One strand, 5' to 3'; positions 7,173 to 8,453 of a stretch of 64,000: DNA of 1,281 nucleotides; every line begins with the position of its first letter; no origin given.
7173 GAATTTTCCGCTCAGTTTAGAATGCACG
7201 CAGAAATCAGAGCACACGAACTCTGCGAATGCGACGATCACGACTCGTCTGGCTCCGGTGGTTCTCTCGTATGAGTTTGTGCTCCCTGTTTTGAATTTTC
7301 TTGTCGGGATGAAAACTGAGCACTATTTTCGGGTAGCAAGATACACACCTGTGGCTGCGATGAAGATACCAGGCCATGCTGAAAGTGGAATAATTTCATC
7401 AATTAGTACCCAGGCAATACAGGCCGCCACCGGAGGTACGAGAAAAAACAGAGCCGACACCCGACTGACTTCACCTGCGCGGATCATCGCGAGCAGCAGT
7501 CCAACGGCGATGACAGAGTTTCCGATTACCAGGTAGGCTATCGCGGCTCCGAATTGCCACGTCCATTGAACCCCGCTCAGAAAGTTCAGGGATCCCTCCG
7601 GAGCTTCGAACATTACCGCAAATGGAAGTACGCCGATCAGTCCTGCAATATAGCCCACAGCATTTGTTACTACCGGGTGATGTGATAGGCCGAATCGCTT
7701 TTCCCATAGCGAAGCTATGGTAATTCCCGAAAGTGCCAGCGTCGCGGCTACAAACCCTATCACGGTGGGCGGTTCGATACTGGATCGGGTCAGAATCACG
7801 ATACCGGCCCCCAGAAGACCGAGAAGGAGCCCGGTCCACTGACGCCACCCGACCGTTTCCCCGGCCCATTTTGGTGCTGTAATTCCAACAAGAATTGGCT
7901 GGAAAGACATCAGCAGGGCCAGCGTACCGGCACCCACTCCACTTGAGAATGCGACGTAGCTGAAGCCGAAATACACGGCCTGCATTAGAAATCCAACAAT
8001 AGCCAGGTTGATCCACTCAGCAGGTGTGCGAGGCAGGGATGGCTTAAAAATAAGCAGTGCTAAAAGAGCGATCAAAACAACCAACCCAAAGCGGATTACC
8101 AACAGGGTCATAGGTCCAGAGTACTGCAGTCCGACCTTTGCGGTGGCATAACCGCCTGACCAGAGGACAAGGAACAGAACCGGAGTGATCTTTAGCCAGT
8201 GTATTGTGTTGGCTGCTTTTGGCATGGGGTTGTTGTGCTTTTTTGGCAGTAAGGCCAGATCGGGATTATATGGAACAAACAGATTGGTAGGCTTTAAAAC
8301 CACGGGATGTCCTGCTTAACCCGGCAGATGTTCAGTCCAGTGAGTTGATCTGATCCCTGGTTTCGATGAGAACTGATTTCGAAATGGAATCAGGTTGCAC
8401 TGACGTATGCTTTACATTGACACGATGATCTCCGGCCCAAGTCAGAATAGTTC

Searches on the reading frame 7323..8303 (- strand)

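Call 7: search_protein_families(library=pfam, proteins=[window:7323-8303:-])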
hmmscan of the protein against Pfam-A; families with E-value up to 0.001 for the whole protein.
window:7323-8303:- (326 aa): 1 family
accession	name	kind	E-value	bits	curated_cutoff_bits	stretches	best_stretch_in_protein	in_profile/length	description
PF00892.27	EamA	-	5.9e-23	82.1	28.2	2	43-170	9-134/135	EamA-like transporter family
